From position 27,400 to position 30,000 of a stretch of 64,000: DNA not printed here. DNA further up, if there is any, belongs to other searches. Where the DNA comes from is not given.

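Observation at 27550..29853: KaiC/RecA-like ATPase fused to a cytoplasmic solute-binding-protein-like domain, in an AT-rich gene of foreign codon usage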

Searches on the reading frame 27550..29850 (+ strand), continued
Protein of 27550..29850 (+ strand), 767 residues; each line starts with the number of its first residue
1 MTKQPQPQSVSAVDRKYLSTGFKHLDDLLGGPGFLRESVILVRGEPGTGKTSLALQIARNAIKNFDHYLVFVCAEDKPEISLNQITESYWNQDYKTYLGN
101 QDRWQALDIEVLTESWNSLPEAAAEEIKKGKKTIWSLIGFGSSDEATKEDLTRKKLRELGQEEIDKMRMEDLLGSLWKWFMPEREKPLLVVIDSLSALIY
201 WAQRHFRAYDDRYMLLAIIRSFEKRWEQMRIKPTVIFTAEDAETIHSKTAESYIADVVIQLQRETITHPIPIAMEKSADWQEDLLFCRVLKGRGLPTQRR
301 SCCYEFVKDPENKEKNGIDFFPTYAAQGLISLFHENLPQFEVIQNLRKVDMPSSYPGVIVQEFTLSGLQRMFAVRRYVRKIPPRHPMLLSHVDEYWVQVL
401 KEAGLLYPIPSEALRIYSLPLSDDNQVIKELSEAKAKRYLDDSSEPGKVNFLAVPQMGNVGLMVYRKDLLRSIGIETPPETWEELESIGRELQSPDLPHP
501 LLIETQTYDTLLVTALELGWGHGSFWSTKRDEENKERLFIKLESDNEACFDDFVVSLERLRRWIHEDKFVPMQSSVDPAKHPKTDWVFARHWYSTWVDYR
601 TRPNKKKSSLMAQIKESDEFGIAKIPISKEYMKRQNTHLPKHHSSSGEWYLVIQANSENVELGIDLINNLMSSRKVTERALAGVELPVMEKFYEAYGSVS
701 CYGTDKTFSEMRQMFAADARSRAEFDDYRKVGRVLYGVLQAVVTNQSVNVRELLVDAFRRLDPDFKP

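Call 19: predict_structure(alignment_id=A1)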
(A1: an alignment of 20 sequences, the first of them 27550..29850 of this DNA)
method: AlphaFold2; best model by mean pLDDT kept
length: 767 residues; sequences in the alignment: 20
mean_pLDDT: 81.6   pTM: 0.64
mean pLDDT of the five models: 81.6, 81.3, 69.3, 67.9, 67.5
residues with pLDDT >= 90: 266; 70-90: 367; 50-70: 91; < 50: 43
segments of 3 or more residues with pLDDT < 50: 1-11, 131-149, 376-382
pLDDT, mean of each block of 10 residues (from residue 1): 40 74 87 90 89 93 91 89 89 90 87 72 63 42 41 64 66 78 86 85 71 74 84 90 59 81 80 79 79 82 77 80 64 88 77 60 69 49 68 87 87 86 72 85 78 91 94 92 92 76 86 93 93 86 80 95 91 86 89 91 84 88 95 89 91 82 86 91 90 93 93 87 86 91 94 95 90
secondary structure, 60 per line:
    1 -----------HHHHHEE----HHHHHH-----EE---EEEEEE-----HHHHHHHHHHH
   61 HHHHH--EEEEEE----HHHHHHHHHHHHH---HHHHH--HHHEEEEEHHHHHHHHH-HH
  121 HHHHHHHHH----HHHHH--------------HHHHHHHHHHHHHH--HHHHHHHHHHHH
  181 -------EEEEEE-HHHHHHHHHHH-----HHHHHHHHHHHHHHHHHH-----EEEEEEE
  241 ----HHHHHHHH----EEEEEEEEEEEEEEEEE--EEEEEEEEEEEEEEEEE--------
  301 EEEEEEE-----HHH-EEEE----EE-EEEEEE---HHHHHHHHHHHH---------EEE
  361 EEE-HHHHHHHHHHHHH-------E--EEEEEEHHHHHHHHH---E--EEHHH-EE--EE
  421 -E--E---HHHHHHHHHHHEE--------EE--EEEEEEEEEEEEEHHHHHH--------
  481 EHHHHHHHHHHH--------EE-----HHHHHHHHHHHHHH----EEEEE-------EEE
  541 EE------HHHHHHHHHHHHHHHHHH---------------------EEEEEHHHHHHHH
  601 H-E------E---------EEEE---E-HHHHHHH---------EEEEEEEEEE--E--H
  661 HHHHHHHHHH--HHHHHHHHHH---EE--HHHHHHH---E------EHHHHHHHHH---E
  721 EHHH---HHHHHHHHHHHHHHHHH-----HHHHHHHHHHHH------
elements in order (helices of 4 or more, strands of 3 or more residues): H12-16 H23-28 E39-44 H50-65 E68-73 H78-90 H94-98 E104-108 H109-117 H119-129 H134-138 H153-166 H169-180 E188-193 H195-205 H211-228 E234-240 H245-252 E257-273 E276-292 E301-307 E317-320 E328-333 H337-348 E358-363 H365-377 E388-393 H394-402 H429-439 E454-466 H467-472 H482-492 H508-521 E526-530 E538-542 H549-566 E588-592 H593-601 E620-623 H629-635 E645-654 H660-670 H673-682 H690-696 H708-716 H728-744 H750-761

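Call 23: fold_search(model_id=the predicted structure, library=pdb)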
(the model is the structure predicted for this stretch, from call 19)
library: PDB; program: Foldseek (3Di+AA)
matches with E <= 10: 1856; with E <= 0.001: 1341
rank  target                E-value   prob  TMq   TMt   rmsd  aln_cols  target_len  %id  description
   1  1eu8_A                3.4e-20  1.00  0.42  0.76   5.3       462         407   18  STRUCTURE OF TREHALOSE MALTOSE BINDING PROTEIN FROM THERMOCOCCUS LITORALIS (released 2001-03-14)
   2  6dtq_A                5.3e-20  1.00  0.41  0.76   5.9       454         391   17  Maltose bound T. maritima MalE3 (released 2018-09-19)
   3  6dtr                  1.5e-19  1.00  0.37  0.66   6.8       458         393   17  Apo T. maritima MalE3 (released 2018-09-19)
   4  6jb0_A                2.1e-18  1.00  0.39  0.69   6.3       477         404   16  Crystal structure of ABC transporter alpha-glycoside-binding mutant protein W287A in complex with trehalose (released 2019-10-30)
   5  6jal                  2.1e-18  1.00  0.37  0.63   6.9       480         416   16  Crystal structure of ABC transporter alpha-glycoside-binding mutant protein R356A in ligand free form (released 2019-10-30)
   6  6jam_A                2.8e-18  1.00  0.39  0.69   6.3       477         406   16  Crystal structure of ABC transporter alpha-glycoside-binding mutant protein R356A in complex with trehalose (released 2019-10-30)
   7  6jar_A                3.5e-18  1.00  0.40  0.72   5.6       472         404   16  Crystal structure of ABC transporter alpha-glycoside-binding mutant protein R49A in complex with maltose (released 2019-10-30)
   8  6jai_A                5.0e-18  1.00  0.40  0.71   5.4       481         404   17  Crystal structure of ABC transporter alpha-glycoside-binding mutant protein D118A in complex with maltose (released 2019-10-30)
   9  6j9w_A                5.5e-18  1.00  0.40  0.72   5.6       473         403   17  Crystal structure of ABC transporter alpha-glycoside-binding protein in complex with trehalose (released 2019-10-30)
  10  6j9y_A                6.6e-18  1.00  0.41  0.72   5.4       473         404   17  Crystal structure of ABC transporter alpha-glycoside-binding protein in complex with maltose (released 2019-10-30)
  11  7ofy_A                1.1e-17  1.00  0.42  0.79   4.3       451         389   17  Crystal structure of SQ binding protein from Agrobacterium tumefaciens in complex with sulfoquinovosyl glycerol (SQGro (released 2022-01-19)
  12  6jaq                  1.3e-17  1.00  0.39  0.69   6.2       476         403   16  Crystal structure of ABC transporter alpha-glycoside-binding mutant protein R356A in complex with glucose (released 2019-10-30)
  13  6jaz_A                1.5e-17  1.00  0.39  0.70   5.9       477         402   16  Crystal structure of ABC transporter alpha-glycoside-binding mutant protein W287F in complex with trehalose (released 2019-10-30)
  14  7ofy_B                1.6e-17  1.00  0.43  0.81   4.4       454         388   17  Crystal structure of SQ binding protein from Agrobacterium tumefaciens in complex with sulfoquinovosyl glycerol (SQGro (released 2022-01-19)
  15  7qhv_BBB              1.6e-17  1.00  0.42  0.79   4.4       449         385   17  Crystal structure of the sulfoquinovosyl binding protein SmoF complexed with sulfoquinovosyl diacylglycerol (released 2022-04-13)
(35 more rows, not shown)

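Call 27: find_related_loci(query=A1, collection=genome_contigs, flank=8000)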
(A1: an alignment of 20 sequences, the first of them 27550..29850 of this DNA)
Query A1 (767 aa) in genome_contigs; peptide patterns used: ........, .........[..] (x = any residue, [..] = any of these).
600 stretches matched a pattern (row limit reached: there are more); 15 encode a relative of the query (tblastn E <= 1e-3); 15 distinct loci.
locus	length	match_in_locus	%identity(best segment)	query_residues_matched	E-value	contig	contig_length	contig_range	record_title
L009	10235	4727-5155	32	9-156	1e-9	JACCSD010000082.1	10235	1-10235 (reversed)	MAG: Burkholderiaceae bacterium isolate MGR_bin39 SD2897-2912_k127_996322, whole genome shotgun sequence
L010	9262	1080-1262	44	18-79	2e-9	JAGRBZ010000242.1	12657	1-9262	MAG: Anaerolineae bacterium isolate HKST-UBA12 NODE_242_length_12657_cov_10.165262, whole genome shotgun sequence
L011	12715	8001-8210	41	18-90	1e-8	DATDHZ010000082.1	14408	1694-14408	MAG TPA_asm: Acidobacteriaceae bacterium isolate SMAG_U291 k141_1122611, whole genome shotgun sequence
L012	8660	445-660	40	6-80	5e-7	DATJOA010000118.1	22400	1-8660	MAG TPA_asm: Candidatus Acidiferrales bacterium isolate SMAG_U14875 k141_52028, whole genome shotgun sequence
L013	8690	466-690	34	18-94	5e-7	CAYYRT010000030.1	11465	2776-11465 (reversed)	MAG TPA_asm: uncultured Acidimicrobiaceae bacterium isolate binchicken_co31_95 genome assembly, contig: k141_814408, who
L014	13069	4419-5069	26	18-309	8e-7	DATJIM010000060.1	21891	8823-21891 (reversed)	MAG TPA_asm: Caldimonas sp. isolate SMAG_U15538 k141_4353695, whole genome shotgun sequence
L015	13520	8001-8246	39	1-80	1e-6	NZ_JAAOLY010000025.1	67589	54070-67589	Janthinobacterium lividum strain HSC-65S10 NODE_25_length_67589_cov_17.151419, whole genome shotgun sequence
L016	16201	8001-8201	35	13-80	1e-6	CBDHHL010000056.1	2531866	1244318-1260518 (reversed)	MAG: Leptolyngbyaceae cyanobacterium isolate fb62d9ca-8737-4fe0-8d85-20d69bcd7426 genome assembly, contig: contig_55, wh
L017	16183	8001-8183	40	18-85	2e-6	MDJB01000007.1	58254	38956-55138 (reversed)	Haemophilus quentini strain K068 K068_S8_L001_R1_001_(paired)_contig_15, whole genome shotgun sequence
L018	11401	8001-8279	31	12-109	2e-6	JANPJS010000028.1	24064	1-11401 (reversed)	MAG: Abditibacteriaceae bacterium isolate VAR_61_metabat_366 VAR_61_k141_14621, whole genome shotgun sequence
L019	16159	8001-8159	44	20-74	4e-6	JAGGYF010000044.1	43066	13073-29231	MAG: Candidatus Iainarchaeum archaeon isolate AUK171 PB_MBMC_125_c_000000000024, whole genome shotgun sequence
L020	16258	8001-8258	36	10-98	1e-5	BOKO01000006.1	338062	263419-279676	MAG: Chloroflexota bacterium BroJett021 DNA, sequence06, whole genome shotgun sequence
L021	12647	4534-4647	56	18-56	2e-5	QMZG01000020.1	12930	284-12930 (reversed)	MAG: Candidatus Altiarchaeales archaeon isolate B80_G16 B80_Guay16_scaffold_03151, whole genome shotgun sequence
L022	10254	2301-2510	35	6-75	3e-5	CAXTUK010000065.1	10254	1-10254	MAG TPA_asm: uncultured Acetobacteraceae bacterium isolate public_SRR14721966_metawrap_bin.2 genome assembly, contig: pu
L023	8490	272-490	32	19-93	4e-5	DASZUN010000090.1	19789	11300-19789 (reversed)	MAG TPA_asm: Gemmatimonadaceae bacterium isolate SMAG_U6106 k141_544197, whole genome shotgun sequence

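Call 34: find_encoding_contigs(protein=P0018, flank=8000, max_places=1)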
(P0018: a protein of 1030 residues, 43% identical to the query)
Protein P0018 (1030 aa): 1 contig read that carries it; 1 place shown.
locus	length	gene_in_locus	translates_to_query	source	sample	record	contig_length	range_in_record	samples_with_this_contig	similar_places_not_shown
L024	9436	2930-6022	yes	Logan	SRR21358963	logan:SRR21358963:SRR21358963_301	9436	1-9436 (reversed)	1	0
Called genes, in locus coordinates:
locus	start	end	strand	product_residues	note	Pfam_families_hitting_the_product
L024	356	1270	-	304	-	-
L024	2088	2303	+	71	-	-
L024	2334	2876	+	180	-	-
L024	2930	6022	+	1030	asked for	PF04542:Sigma70_r2 (weak), PF13481:AAA_25 (faint), PF06745:ATPase, PF23442:DUF7125 (faint), PF01547:SBP_bac_1 (weak)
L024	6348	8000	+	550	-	-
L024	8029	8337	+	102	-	PF03073:TspO_MBR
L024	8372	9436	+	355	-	?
